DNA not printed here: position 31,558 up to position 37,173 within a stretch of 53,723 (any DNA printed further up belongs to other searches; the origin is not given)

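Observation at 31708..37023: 1771-aa VirB6/TrbL-like protein with a ~1100-aa cysteine-rich exported head and a ~325-aa basic tail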

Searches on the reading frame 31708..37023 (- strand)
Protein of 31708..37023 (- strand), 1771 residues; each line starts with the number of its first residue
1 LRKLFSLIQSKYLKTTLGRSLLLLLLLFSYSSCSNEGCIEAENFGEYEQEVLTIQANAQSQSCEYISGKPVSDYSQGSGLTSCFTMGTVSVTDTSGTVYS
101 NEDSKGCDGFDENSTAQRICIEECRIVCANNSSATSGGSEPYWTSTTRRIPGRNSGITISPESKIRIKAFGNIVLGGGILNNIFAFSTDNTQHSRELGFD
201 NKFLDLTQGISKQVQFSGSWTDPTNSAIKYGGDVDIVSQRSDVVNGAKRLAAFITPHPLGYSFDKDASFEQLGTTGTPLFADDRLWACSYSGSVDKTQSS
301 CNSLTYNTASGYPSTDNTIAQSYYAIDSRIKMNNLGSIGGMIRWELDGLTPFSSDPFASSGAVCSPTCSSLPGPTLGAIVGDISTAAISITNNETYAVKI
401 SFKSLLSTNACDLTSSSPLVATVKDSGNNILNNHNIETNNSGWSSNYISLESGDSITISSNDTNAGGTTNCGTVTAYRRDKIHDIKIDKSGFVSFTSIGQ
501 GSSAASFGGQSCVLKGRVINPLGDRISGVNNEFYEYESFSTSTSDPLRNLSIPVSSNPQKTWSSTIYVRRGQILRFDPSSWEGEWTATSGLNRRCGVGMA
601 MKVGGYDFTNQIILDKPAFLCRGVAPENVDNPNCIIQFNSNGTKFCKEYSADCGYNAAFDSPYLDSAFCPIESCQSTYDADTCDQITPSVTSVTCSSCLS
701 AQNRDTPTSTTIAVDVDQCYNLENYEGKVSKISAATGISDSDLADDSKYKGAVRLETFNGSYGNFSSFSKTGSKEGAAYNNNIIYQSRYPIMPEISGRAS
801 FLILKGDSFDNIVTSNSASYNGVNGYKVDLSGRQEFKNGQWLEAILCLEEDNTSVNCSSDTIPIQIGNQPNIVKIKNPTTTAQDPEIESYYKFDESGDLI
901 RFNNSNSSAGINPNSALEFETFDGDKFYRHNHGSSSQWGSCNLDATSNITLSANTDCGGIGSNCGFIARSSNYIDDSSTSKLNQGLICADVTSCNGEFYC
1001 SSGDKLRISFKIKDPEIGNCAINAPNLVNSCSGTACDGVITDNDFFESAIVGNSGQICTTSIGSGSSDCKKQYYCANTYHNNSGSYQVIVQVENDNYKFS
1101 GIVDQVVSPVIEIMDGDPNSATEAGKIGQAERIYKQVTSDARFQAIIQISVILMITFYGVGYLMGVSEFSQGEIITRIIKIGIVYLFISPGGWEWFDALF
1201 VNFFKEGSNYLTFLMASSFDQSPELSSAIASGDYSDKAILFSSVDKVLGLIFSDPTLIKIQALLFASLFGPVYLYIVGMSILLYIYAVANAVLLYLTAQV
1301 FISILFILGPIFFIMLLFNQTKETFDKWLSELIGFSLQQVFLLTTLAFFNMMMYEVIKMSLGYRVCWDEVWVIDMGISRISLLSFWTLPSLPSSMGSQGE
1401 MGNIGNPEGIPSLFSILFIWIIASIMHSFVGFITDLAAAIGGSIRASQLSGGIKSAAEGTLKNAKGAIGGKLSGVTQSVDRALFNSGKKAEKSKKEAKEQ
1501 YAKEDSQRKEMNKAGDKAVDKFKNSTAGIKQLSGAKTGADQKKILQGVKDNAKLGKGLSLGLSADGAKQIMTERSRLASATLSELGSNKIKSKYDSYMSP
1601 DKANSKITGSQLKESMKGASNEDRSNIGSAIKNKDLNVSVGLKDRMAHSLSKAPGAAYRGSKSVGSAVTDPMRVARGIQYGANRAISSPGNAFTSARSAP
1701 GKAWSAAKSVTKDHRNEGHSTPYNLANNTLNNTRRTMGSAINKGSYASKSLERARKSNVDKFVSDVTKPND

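Call 3: search_protein_families(library=pfam, proteins=[window:31708-37023:-], max_evalue=1)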
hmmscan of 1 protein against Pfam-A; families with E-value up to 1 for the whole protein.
window:31708-37023:- (1771 aa): 1 family
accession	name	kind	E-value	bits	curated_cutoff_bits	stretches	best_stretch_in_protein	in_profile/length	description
PF04610.19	TrbL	-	4.1e-15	56.6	25.9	1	1152-1357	2-184/215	TrbL/VirB6 plasmid conjugal transfer protein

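Call 4: search_protein_families(library=ncbifam, proteins=[window:31708-37023:-], max_evalue=1)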
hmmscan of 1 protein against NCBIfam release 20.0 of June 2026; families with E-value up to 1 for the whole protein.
window:31708-37023:- (1771 aa): 1 family
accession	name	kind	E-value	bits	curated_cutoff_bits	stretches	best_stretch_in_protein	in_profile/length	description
NF010426.0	PRK13852.1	equivalog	0.0058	15.9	206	1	1274-1361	144-230/295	type IV secretion system protein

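Call 8: find_homologous_proteins(query=window:31708-37023:-, max_evalue=0.001)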
Query window:31708-37023:- (1771 aa): 21 proteins with E <= 0.001 among 8000 candidates.
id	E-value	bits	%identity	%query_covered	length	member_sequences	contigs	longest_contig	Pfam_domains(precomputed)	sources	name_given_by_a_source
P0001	0.0e+0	3992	100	100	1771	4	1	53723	PF04610.20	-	-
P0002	0.0e+0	1694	50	93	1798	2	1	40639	PF04610.20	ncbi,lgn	-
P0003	0.0e+0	1675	45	57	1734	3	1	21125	PF04610.20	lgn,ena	-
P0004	0.0e+0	1651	45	55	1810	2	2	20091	PF04610.20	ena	-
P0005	0.0e+0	1589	47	93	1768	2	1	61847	PF04610.20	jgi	jgi:type IV secretory pathway VirB6-like protein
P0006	0.0e+0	1578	47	94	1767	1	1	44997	PF04610.20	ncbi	-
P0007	0.0e+0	1564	46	97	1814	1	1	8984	PF04610.20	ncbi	-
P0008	0.0e+0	1527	46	95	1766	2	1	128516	PF04610.20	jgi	-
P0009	0.0e+0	1489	45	94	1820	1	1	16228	PF04610.20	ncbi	-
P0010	0.0e+0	1473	46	89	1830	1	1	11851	PF04610.20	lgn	-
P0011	0.0e+0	1468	45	93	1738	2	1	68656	PF04610.20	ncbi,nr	ncbi:MAG: TrbL/VirB6 plasmid conjugal transfer protein [Rickettsiaceae bacterium]|nr:TrbL/VirB6 plas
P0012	0.0e+0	1463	41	99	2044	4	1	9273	PF04610.20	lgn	-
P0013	0.0e+0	1440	40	98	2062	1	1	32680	PF04610.20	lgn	-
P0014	0.0e+0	1422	45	91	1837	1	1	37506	PF04610.20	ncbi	-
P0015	0.0e+0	1289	42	97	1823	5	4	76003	PF04610.20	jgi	jgi:type IV secretory pathway VirB6-like protein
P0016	0.0e+0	1286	45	68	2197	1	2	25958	PF04610.20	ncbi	-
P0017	0.0e+0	1242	44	83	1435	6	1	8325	PF04610.20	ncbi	ncbi:MAG: type IV secretory pathway VirB6-like protein, partial [Rickettsiales bacterium]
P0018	0.0e+0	1026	45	38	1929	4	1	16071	PF04610.20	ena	-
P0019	2.5e-294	998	38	94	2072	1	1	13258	PF04610.20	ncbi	-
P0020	8.5e-114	400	41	24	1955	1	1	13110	PF04610.20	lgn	-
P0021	2.8e-96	342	34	31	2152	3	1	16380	PF04610.20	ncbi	-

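Call 11: find_related_loci(query=A1, collection=genome_contigs, flank=10000)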
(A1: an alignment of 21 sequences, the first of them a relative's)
Query A1 (1771 aa) in genome_contigs; peptide patterns used: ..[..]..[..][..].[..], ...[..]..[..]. (x = any residue, [..] = any of these).
133 stretches matched a pattern; 58 encode a relative of the query (tblastn E <= 1e-3); 57 distinct loci.
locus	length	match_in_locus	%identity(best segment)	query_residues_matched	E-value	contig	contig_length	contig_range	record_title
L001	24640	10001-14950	50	1-1672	0e+0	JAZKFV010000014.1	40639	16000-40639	MAG: Pseudomonadota bacterium isolate DC_RB_04_SPN110320-bin017 DCRB04SPN_B017_0_000000000014, whole genome shotgun sequ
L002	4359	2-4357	48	39-1562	0e+0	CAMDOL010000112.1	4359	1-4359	MAG: Rickettsia typhi isolate TrE-25oct19-174 genome assembly, contig: TrE-25oct19-C39110, whole genome shotgun sequence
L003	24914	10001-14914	45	1-1662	0e+0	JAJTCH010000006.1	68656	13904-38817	MAG: Rickettsiaceae bacterium isolate C_No_T20_B_bin.69 scaffold_331, whole genome shotgun sequence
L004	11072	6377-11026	44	1-1589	0e+0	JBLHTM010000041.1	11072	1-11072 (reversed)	MAG: Rickettsiales bacterium isolate 3300047667_34 Ga0491197_0010064, whole genome shotgun sequence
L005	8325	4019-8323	44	1-1474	0e+0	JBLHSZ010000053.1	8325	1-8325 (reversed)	MAG: Rickettsiales bacterium isolate 3300047667_70 Ga0491197_0015717, whole genome shotgun sequence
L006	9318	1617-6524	40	12-1706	0e+0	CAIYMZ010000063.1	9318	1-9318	MAG: uncultured Alphaproteobacteria bacterium isolate Loclat_bin-14143 genome assembly, contig: bin-14143:063/175, whole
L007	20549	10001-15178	38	1-1697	0e+0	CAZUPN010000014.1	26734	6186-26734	MAG TPA_asm: uncultured Rhizobiaceae bacterium isolate SRP219642_co4_49 genome assembly, contig: NODE_2935_length_26734_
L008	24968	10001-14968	38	1-1638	0e+0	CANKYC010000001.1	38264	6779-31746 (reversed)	MAG: Rickettsiales bacterium isolate ZE05-15may19-8 genome assembly, contig: ZE05-15May19-c136, whole genome shotgun seq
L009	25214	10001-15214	37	1-1701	0e+0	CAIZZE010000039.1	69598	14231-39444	MAG: uncultured Alphaproteobacteria bacterium isolate Loc080925-4-5m_bin-0125 genome assembly, contig: bin-0125:39/83, w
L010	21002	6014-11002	38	18-1638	0e+0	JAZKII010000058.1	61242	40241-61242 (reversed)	MAG: Pseudomonadota bacterium isolate ADI_DC_SW_02_SPN_11032020-bin025 DCSW02SPN_B025_0_000000000058, whole genome shotg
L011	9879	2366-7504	38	21-1716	0e+0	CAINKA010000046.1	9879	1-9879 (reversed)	MAG: uncultured Alphaproteobacteria bacterium isolate LJ-5-9m_bin-1355 genome assembly, contig: bin-1355:046/168, whole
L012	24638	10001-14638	41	14-1574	0e+0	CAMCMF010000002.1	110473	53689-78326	MAG: Rhizobium sp. Q54 isolate MoH-23oct19-117 genome assembly, contig: MoH-23oct19-C86, whole genome shotgun sequence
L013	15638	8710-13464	39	33-1676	0e+0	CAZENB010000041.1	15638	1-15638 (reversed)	MAG TPA_asm: uncultured Rhizobium sp. isolate SRP219642_co3_485 genome assembly, contig: NODE_4298_length_15638_cov_5.70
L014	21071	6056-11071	38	19-1688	0e+0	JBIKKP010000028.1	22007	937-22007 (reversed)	MAG: Rickettsiales bacterium isolate ME2014-08-03_3300034122_group5_bin53 Rohwer_bin1992_scaffold_711_c1, whole genome s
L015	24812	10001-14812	39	32-1633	0e+0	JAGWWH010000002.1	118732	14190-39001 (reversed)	MAG: Proteobacteria bacterium isolate REEB439 contig-150_172, whole genome shotgun sequence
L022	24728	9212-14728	34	2-1677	0e+0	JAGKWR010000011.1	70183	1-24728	MAG: Alphaproteobacteria bacterium isolate C8_D7_3 C8_D7_3_38, whole genome shotgun sequence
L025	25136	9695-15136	35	4-1653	0e+0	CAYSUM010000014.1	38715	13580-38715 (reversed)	MAG TPA_asm: uncultured Rhizobium sp. isolate SRP219642_co6_9 genome assembly, contig: NODE_675_length_38715_cov_147.073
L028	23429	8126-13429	35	1-1627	0e+0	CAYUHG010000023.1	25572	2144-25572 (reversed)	MAG TPA_asm: uncultured Rhizobium sp. isolate SRP219642_co8_395 genome assembly, contig: NODE_2290_length_25572_cov_36.7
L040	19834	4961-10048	38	33-1675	0e+0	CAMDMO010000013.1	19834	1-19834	MAG: Rickettsia typhi isolate MoE-23oct19-109 genome assembly, contig: MoE-23oct19-C3057, whole genome shotgun sequence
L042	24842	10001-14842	36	1-1527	0e+0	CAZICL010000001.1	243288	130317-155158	MAG TPA_asm: uncultured Rhizobium sp. isolate SRP062349_co2_99 genome assembly, contig: NODE_16_length_243288_cov_31.498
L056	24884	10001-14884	34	19-1553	2e-95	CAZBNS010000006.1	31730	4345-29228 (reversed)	MAG TPA_asm: uncultured Rhizobiaceae bacterium isolate SRP192927_co3_306 genome assembly, contig: NODE_2704_length_31730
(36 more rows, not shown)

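Call 14: search_solved_structures(query=A1, max_evalue=1, show_alignments=2)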
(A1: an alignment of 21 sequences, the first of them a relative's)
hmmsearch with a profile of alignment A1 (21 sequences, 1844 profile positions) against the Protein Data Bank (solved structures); distinct sequences matched with E-value up to 1: 4.
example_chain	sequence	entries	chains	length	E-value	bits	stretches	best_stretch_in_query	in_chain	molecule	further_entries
7w5b_3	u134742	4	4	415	0.12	12.8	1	1664-1821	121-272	NF-kappa-B-activating protein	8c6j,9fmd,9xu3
6yej_A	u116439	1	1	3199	0.14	12.6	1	1736-1808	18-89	Huntingtin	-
4fe8_A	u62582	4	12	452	0.19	12.2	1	1743-1806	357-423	Maltose-binding periplasmic protein,Huntingtin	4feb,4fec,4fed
9ijj_A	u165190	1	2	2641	0.85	10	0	1657-1772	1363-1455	Cilia and flagella associated protein 46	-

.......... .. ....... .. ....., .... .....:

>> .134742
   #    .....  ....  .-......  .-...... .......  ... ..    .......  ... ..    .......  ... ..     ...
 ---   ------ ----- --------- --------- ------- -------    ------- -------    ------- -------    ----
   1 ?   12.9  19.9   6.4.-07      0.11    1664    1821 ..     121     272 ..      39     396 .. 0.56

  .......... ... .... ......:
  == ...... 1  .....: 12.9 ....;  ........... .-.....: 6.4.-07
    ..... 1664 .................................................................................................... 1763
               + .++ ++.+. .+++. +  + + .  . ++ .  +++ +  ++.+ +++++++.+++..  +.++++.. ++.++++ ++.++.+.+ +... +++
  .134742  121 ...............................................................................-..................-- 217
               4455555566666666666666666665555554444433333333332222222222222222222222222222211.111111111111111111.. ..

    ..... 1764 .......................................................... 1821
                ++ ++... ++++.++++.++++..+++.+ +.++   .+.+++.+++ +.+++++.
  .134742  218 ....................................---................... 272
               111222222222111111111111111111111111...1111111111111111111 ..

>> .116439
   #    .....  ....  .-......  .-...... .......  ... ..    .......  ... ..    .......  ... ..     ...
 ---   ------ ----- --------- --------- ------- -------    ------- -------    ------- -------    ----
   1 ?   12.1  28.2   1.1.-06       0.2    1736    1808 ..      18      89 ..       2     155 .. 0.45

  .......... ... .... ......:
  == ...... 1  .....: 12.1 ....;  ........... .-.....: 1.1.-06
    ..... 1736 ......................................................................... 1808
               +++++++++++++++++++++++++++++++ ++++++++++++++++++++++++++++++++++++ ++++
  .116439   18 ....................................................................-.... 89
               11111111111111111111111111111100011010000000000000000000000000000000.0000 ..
